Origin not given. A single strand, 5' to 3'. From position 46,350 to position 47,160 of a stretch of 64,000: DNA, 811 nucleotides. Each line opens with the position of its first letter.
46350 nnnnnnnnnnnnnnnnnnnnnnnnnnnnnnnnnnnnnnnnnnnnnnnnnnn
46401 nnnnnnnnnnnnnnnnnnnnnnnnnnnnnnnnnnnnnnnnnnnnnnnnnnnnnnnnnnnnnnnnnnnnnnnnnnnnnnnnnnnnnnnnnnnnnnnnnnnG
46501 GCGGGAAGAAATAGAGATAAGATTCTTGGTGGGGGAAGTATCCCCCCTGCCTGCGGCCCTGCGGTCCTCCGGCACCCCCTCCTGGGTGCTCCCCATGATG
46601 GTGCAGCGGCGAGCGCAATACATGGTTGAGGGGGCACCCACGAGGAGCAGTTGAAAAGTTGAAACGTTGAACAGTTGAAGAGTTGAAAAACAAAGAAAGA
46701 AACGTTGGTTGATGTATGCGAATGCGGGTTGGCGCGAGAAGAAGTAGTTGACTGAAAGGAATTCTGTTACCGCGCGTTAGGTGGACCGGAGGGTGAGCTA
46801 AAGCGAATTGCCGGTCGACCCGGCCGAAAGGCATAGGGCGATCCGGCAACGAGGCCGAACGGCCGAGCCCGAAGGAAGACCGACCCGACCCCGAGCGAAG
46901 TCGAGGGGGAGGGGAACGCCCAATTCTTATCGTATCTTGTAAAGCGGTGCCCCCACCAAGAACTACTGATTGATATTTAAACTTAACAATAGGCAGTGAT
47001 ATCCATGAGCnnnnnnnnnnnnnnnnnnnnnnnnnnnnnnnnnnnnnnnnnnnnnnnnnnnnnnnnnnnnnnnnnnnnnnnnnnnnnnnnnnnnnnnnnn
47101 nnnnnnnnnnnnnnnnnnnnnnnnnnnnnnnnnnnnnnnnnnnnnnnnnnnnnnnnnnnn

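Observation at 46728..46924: Family-A element: conserved multi-hairpin architecture with compensatory substitutions between copies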

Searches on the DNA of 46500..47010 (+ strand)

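Call 23: search_rna_families(source=window, start=46500, end=47010, threshold=evalue, max_evalue=10, show_alignments=2)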
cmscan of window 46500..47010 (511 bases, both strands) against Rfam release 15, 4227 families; matches with E-value up to 10: 4.
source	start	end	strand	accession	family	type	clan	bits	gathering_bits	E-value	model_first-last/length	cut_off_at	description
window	46577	46646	+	RF03837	mir-3138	Gene; miRNA;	-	20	90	1.2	1-82/82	no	mir-3138 microRNA precursor family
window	46644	46714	+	RF01306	sR52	Gene; snRNA; snoRNA; CD-box;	-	18.9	50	0.13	1-60/60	no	Small nucleolar RNA sR52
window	46577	46646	-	RF03837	mir-3138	Gene; miRNA;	-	17.9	90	3.4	1-82/82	no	mir-3138 microRNA precursor family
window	46871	46931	+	RF01143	sR16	Gene; snRNA; snoRNA; CD-box;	-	15.2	70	2.4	1-53/53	no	Small nucleolar RNA sR16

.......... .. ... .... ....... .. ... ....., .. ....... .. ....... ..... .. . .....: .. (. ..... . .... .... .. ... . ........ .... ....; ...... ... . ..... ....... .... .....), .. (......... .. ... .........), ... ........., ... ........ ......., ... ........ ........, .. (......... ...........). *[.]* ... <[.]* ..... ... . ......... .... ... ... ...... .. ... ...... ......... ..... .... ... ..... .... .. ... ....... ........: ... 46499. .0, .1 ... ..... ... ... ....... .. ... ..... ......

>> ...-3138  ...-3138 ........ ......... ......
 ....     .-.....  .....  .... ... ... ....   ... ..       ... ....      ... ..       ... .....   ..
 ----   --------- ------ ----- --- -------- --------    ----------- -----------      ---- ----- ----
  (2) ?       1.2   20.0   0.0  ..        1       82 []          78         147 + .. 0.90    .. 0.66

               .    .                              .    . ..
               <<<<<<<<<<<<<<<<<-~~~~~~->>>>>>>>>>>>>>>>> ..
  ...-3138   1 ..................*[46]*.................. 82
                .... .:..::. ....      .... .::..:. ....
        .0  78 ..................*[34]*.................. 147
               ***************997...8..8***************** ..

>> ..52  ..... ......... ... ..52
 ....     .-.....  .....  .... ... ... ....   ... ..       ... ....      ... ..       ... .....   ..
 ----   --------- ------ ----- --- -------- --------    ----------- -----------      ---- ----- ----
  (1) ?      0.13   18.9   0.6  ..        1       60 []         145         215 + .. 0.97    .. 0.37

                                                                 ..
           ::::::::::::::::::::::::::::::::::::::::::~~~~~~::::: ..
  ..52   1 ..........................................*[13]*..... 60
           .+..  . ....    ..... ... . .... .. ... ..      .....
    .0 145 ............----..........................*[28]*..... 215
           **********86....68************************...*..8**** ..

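Call 30: build_rna_model(alignment_id=A2, structure=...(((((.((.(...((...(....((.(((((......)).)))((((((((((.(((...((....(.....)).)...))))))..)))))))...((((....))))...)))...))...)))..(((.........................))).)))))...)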
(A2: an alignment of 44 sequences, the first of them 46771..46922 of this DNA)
Model R1 built from alignment A2 (44 sequences, 171 columns); structure: as given.
model positions 142; base pairs 41; branch points 3; effective number of sequences 1.68; information 0.59 bits per position. Calibrated on 0.2 Mb of random sequence (short: E-values are rough).
structure used (alignment columns):
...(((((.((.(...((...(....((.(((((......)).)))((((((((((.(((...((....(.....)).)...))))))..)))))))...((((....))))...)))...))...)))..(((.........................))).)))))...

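Call 31: search_with_rna_model(model_id=R1, sources=[window, L001, L002, L003, L004, L005, L006, L007, L008, L009, L010, L011, L012, L013, L014, L015, L016, L017, L018, L019, L020, L021, L022, L023, L024, L025, L026, L027, L028, L029, L030, L031, L032, L033, L034, L035, L036, L037, L038, L039, L040, L041, L042, L043, L044, L045, L046, L047, L048, L049, L050, L051, L052, L053, L054, L055, L056, L057], max_evalue=0.001, make_alignment=true)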
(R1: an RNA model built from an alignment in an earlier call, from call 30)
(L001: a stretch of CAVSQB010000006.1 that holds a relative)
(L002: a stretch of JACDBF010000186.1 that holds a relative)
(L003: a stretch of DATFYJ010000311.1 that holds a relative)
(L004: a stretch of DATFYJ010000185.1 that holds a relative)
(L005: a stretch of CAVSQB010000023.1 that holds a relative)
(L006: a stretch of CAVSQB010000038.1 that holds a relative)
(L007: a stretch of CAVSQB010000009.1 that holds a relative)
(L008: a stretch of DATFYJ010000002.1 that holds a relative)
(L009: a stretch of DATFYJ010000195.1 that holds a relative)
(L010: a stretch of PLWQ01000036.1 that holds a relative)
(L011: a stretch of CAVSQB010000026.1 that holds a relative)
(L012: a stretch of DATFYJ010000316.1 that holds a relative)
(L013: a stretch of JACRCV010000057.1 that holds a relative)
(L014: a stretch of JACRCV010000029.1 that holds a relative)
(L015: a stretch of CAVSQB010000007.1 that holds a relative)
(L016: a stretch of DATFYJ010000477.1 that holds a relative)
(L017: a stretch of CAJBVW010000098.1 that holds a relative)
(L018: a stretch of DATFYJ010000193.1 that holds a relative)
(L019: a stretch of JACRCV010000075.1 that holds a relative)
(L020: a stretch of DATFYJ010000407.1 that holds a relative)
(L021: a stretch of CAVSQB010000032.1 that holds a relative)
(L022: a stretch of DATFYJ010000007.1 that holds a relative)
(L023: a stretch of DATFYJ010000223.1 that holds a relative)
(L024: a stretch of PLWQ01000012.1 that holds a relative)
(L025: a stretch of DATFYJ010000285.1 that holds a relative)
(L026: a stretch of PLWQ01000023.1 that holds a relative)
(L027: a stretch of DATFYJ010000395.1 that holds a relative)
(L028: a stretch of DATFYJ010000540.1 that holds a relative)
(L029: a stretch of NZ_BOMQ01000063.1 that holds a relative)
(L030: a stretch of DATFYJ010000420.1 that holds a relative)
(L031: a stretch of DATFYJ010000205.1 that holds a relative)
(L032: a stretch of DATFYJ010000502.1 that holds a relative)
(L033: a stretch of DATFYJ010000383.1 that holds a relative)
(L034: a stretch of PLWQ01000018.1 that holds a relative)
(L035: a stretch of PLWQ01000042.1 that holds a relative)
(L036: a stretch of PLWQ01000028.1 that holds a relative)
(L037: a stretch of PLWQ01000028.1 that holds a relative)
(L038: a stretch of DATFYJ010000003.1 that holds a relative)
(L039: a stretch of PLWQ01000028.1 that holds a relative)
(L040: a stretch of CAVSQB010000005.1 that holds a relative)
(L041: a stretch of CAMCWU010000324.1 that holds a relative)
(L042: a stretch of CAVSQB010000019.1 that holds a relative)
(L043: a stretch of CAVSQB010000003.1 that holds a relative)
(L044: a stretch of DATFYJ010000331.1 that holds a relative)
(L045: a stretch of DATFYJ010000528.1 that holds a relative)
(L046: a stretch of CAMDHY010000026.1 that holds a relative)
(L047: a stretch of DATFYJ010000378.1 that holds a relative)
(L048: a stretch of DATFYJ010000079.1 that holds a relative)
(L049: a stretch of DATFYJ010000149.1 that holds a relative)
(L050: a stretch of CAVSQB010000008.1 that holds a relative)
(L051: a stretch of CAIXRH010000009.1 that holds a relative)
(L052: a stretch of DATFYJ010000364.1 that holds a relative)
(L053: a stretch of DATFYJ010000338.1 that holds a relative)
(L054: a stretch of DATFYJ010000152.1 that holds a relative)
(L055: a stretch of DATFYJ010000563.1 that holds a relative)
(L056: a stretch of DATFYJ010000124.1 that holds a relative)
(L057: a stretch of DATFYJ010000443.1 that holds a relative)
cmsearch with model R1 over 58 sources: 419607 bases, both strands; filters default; matches with E-value up to 0.001: 89.
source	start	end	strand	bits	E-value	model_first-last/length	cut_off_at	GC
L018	1907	2046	+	132.1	8.9e-23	1-142/142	no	0.71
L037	2746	2888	-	130.4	1.8e-22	1-142/142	no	0.69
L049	2859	3001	+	126.9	8.8e-22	1-142/142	no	0.71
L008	2507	2649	+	125.5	1.6e-21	1-142/142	no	0.71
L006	339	479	-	125.4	1.7e-21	1-142/142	no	0.69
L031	1158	1297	+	125.2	1.8e-21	1-142/142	no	0.7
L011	6128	6293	-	124.5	2.5e-21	1-142/142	no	0.67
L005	3331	3472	+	123.5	3.9e-21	1-142/142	no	0.67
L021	2233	2373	+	120.8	1.3e-20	1-142/142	no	0.71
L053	1911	2064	+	119.7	2.1e-20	1-142/142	no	0.68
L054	95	235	-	118.7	3.2e-20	1-142/142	no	0.72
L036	3038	3178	+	117.9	4.7e-20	1-142/142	no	0.72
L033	2303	2456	-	116.8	7.4e-20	1-142/142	no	0.71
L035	2836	3003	+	116.2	9.7e-20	1-142/142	no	0.71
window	25813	25977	-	115.1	1.6e-19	1-142/142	no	0.64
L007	7403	7543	-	111.2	8.7e-19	1-142/142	no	0.72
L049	5101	5243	+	110.8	1.1e-18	1-142/142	no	0.76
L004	1775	1918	-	110.3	1.3e-18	1-142/142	no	0.69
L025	13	152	-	109.6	1.8e-18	1-142/142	no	0.77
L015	3457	3597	+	109.6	1.8e-18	1-142/142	no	0.74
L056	149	288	-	109.1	2.2e-18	1-142/142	no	0.75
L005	1756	1896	+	108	3.6e-18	1-142/142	no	0.73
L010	4115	4280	-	107.2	5.1e-18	1-142/142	no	0.68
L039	5237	5380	-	106.9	6e-18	1-142/142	no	0.76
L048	4361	4505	-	106.7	6.6e-18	1-142/142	no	0.72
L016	5178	5348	-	106.6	6.8e-18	1-142/142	no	0.7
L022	2670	2808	-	106.5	7e-18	1-142/142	no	0.75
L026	4085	4226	+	104.6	1.6e-17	1-142/142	no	0.75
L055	1919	2081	+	104.1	2e-17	1-142/142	no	0.69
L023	2875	3028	+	103.7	2.4e-17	1-142/142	no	0.73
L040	6039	6218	+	103.4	2.8e-17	1-142/142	no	0.74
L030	5676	5815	-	103.2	3.1e-17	1-142/142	no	0.75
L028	431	571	+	101.6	6e-17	1-142/142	no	0.75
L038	3347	3488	+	101.5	6.4e-17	1-142/142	no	0.77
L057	632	795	+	101.2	7.3e-17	1-142/142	no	0.7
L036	6546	6681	-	100.2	1.2e-16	1-142/142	no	0.75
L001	4681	4836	-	99.8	1.4e-16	1-142/142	no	0.72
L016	2164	2327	+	98.8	2.1e-16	1-142/142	no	0.7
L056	1945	2086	+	98.1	2.8e-16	1-142/142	no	0.75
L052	5324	5465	+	98.1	2.9e-16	1-142/142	no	0.76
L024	179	315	-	98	3e-16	1-142/142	no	0.74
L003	280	421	+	97.2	4.3e-16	1-142/142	no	0.79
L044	172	312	-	97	4.7e-16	1-142/142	no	0.74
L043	6545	6709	+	95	1.1e-15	1-142/142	no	0.73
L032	1757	1912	+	93.7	2e-15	1-142/142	no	0.76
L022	683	846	+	93.1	2.7e-15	1-142/142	no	0.73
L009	1677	1835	-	91.8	4.6e-15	1-142/142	no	0.71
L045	7785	7944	-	91.2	6.2e-15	1-142/142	no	0.71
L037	4301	4453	-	90.4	8.6e-15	1-142/142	no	0.75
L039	7771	7938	-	90.4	8.8e-15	1-142/142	no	0.7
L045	4143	4278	+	88.5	2e-14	1-142/142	no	0.74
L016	1905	2047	-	88.3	2.2e-14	1-142/142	no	0.78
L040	2042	2237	-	86.8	4.2e-14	1-142/142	no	0.68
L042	2170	2337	-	86.5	4.8e-14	1-142/142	no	0.71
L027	758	902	-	85.8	6.6e-14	1-142/142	no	0.78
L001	515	721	+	84.9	9.8e-14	1-142/142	no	0.71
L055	5123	5297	+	84.3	1.3e-13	1-142/142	no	0.67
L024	2449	2623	-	83.2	2.1e-13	1-142/142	no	0.73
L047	3308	3466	-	83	2.3e-13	1-142/142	no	0.74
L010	4434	4565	+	82.2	3.2e-13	1-142/142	no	0.72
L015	5794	5927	-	81.5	4.3e-13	1-142/142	no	0.77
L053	1649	1793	-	78.9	1.4e-12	1-142/142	no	0.72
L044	6401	6526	-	78.6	1.6e-12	14-142/142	5'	0.73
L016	3615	3785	-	75.2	7.2e-12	1-142/142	no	0.73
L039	5537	5684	+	69.6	8.5e-11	1-142/142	no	0.74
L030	2591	2772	-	68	1.7e-10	1-142/142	no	0.73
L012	1903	2027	-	65.1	6.1e-10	38-142/142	5'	0.7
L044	4485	4615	+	63.9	1e-09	1-142/142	no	0.76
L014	4080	4212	+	54.4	7.1e-08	1-142/142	no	0.8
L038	1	109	-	52.7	1.5e-07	1-104/142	3'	0.75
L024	7897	8000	-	50.9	3.2e-07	32-142/142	5'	0.76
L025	2545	2760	-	50.5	3.9e-07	1-142/142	no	0.55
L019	3322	3460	-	48.7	8.7e-07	1-142/142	no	0.8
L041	333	439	-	43.9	7.3e-06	1-142/142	no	0.81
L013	7722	7858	-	37.6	0.00012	1-142/142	no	0.82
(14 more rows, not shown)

Alignment A3: 89 matches aligned to the model, 398 columns, each read 5' to 3' on its own strand. Consensus structure (alignment columns), stored with it:
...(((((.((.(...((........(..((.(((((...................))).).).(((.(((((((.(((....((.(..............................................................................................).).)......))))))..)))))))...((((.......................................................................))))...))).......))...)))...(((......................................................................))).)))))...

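Call 49: search_dna_similar(query=window:46771-46930:+, collection=plasmids, mode=distant, max_evalue=0.001, max_rows=20)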
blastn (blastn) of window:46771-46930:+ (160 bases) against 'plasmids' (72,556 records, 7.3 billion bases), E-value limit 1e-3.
No match.

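Call 65: search_with_rna_model(model_id=R1, sources=[L059, L060, L061], max_evalue=0.01)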
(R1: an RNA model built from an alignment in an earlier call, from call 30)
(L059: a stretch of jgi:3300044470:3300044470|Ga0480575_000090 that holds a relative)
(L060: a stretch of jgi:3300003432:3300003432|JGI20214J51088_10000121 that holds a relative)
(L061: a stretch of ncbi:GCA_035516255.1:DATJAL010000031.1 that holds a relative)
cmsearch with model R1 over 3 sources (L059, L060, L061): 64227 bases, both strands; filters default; matches with E-value up to 0.01: 6.
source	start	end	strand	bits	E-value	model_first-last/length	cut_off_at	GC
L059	7762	7900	+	103.8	3.5e-18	1-142/142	no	0.72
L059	9860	9999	+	99.3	2.7e-17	1-142/142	no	0.76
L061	12731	12885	+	96.8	7.9e-17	1-142/142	no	0.68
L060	8052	8200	+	87.1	5.8e-15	1-142/142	no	0.72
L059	2372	2531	+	69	1.7e-11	1-142/142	no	0.73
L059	11395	11541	-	65.2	8.9e-11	1-142/142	no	0.69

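Call 75: search_with_rna_model(model_id=R1, sources=[L062, L063, L064], max_evalue=1)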
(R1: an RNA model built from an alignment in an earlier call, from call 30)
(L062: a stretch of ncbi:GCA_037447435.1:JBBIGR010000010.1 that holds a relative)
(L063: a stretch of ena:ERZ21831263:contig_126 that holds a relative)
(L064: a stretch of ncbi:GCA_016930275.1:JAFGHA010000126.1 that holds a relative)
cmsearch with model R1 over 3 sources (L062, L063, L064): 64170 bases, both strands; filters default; matches with E-value up to 1: 0.
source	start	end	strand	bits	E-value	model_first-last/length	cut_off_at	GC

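Call 85: search_with_rna_model(model_id=R1, sources=[L065], max_evalue=0.1)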
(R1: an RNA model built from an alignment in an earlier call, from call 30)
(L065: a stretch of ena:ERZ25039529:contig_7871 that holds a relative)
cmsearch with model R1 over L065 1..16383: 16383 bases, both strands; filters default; matches with E-value up to 0.1: 2.
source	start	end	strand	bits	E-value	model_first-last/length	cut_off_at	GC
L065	930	1140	+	107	2.2e-19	1-142/142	no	0.72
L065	6810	6927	+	46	1.1e-07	1-142/142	no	0.73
